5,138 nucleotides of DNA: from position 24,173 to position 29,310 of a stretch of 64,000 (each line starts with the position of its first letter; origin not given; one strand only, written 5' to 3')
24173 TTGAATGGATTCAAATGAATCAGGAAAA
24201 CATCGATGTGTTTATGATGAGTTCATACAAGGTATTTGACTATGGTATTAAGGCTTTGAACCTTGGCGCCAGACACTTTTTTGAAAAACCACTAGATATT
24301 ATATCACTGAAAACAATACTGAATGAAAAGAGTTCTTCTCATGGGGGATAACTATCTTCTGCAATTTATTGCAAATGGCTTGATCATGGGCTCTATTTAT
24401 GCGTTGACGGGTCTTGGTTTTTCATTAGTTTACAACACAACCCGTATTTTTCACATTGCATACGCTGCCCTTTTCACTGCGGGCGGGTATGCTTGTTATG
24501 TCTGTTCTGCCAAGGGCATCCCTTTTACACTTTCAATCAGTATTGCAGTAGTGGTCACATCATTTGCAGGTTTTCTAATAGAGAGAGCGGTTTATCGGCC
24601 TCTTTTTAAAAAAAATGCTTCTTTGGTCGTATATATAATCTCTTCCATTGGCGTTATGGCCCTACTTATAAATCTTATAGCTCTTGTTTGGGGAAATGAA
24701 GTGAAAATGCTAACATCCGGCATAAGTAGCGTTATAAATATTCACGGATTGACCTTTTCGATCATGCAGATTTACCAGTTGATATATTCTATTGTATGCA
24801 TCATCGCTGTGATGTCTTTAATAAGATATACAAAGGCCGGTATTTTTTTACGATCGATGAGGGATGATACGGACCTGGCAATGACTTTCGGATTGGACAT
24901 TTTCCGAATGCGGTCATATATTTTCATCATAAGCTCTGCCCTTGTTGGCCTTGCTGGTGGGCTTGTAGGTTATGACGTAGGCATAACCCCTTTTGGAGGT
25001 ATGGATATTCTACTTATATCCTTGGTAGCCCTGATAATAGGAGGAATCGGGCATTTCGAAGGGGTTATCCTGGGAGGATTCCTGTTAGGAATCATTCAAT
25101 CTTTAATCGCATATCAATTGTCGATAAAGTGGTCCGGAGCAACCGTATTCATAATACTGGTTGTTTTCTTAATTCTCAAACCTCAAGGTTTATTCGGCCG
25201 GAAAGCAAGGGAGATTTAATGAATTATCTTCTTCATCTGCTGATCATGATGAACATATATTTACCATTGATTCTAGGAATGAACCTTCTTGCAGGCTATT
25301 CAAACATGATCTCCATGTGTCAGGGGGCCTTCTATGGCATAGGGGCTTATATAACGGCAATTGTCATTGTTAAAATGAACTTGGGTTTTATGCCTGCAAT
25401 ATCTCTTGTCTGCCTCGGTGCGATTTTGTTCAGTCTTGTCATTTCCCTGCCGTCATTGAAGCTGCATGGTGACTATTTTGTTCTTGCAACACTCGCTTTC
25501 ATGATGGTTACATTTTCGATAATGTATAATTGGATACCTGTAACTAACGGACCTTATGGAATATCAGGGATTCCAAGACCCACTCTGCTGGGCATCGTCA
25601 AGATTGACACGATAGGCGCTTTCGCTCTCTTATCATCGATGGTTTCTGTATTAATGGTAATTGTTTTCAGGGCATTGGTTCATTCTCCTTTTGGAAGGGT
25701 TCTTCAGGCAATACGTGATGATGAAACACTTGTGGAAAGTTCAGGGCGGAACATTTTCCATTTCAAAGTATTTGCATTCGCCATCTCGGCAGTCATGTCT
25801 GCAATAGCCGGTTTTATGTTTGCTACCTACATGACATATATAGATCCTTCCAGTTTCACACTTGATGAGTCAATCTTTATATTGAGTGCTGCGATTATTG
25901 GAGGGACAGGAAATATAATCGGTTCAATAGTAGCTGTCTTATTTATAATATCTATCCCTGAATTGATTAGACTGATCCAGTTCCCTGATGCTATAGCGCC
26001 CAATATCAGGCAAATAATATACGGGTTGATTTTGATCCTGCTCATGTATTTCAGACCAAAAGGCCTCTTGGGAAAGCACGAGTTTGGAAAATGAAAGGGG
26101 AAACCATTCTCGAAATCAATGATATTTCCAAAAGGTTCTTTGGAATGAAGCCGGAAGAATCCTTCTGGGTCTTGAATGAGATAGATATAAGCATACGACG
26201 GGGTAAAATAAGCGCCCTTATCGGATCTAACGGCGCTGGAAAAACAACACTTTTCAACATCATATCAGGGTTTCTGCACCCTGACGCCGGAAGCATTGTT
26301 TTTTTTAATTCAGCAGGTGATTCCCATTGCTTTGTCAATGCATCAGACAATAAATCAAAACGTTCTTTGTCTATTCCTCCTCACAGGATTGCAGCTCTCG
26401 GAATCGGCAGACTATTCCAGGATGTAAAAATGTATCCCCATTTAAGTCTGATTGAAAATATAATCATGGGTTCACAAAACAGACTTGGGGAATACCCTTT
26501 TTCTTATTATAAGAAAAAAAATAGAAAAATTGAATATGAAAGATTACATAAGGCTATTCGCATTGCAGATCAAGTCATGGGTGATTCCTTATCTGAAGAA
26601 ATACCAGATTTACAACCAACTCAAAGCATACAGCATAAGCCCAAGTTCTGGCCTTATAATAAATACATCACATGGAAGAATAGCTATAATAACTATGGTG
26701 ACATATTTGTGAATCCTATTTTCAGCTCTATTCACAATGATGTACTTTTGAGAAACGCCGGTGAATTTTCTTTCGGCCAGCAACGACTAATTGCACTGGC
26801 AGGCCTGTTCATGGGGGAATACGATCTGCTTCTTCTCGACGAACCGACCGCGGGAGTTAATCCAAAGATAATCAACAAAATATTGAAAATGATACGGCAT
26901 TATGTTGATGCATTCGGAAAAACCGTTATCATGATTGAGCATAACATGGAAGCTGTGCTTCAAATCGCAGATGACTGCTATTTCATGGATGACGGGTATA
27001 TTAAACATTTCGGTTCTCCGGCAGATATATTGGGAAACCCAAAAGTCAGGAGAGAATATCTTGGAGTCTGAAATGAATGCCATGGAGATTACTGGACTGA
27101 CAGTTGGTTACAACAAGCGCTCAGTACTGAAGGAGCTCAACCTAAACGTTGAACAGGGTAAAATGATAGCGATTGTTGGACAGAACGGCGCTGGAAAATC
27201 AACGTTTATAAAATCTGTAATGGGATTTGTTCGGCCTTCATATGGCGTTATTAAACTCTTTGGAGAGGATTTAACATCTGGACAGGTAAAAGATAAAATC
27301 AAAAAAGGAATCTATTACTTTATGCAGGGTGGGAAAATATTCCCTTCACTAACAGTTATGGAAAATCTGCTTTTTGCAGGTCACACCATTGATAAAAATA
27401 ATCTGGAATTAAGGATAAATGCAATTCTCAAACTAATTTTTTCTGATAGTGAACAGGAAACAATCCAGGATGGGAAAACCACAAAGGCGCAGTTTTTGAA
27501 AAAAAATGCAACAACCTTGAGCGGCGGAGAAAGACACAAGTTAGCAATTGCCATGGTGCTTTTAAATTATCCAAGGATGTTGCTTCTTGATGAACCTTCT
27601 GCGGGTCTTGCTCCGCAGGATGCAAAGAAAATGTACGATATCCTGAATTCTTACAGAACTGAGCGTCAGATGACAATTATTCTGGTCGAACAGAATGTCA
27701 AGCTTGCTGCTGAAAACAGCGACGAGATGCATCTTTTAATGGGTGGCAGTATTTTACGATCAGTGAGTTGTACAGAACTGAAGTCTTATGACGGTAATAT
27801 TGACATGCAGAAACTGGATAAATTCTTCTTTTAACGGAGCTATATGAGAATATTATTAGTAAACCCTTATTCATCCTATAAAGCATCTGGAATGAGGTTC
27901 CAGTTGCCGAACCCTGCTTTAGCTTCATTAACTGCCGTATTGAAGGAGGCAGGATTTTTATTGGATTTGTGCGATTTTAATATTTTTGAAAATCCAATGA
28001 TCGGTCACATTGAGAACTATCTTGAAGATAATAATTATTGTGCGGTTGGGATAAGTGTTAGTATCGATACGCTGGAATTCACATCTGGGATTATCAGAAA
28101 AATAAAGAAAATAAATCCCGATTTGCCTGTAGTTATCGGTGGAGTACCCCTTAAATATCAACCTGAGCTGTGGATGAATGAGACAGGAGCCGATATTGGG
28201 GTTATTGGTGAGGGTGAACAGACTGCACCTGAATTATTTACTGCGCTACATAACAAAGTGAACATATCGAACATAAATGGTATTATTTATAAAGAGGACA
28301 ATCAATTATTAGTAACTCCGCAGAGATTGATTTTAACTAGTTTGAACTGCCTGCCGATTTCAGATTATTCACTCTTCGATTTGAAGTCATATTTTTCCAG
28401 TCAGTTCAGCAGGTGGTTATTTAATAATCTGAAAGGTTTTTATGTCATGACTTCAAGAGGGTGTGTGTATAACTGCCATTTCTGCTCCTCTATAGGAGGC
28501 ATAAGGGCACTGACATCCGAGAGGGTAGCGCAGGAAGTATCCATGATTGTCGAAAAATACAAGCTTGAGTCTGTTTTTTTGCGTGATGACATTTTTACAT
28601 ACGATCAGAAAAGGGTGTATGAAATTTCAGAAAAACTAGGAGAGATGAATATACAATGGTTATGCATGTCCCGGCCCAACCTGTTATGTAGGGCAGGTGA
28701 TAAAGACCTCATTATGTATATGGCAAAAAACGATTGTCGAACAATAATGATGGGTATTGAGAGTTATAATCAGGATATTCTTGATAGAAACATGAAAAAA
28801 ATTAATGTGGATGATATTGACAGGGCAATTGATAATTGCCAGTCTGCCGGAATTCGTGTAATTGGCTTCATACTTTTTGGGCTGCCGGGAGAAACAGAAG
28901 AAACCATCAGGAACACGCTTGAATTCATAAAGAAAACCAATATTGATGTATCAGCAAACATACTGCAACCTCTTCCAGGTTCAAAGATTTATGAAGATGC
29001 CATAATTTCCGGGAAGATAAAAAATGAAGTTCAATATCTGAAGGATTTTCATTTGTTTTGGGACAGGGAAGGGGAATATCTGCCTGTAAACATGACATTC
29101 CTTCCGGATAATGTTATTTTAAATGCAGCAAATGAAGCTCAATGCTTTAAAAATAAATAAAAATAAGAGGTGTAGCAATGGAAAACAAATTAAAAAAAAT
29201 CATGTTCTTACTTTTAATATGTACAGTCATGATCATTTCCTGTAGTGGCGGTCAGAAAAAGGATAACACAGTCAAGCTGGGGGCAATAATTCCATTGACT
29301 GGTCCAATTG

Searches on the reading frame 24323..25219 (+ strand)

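Call 29: search_protein_families(library=pfam, proteins=[window:24323-25219:+], max_evalue=0.00001)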
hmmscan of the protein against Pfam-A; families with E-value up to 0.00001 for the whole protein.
window:24323-25219:+ (298 aa): 1 family
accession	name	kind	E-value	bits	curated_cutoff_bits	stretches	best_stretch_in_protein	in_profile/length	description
PF02653.21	BPD_transp_2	-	1e-32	113.8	26.8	1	16-283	2-269/269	Branched-chain amino acid transport system / permease component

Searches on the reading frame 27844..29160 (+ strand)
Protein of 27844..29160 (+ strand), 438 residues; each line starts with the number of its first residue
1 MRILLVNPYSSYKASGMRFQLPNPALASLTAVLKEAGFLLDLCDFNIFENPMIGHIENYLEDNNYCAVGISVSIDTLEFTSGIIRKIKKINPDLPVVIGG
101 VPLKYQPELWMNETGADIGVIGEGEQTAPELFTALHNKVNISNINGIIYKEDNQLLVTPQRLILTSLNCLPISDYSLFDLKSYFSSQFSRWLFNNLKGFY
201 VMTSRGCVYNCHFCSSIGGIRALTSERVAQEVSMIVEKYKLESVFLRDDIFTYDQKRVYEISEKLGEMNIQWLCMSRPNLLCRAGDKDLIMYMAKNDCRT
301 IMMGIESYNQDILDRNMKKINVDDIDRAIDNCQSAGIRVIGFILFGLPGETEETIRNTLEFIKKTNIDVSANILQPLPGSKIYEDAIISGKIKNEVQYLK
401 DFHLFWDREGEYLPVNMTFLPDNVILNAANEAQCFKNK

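Call 29: search_protein_families(library=pfam, proteins=[window:27844-29160:+], max_evalue=0.00001)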
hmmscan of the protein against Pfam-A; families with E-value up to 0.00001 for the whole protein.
window:27844-29160:+ (438 aa): 2 families
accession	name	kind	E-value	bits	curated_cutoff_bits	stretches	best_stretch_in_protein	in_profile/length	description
PF04055.27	Radical_SAM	-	2.5e-19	70.5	29.5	1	203-362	3-166/166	Radical SAM superfamily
PF02310.24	B12-binding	-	8.9e-19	67.9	32.1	1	20-131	11-120/121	B12 binding domain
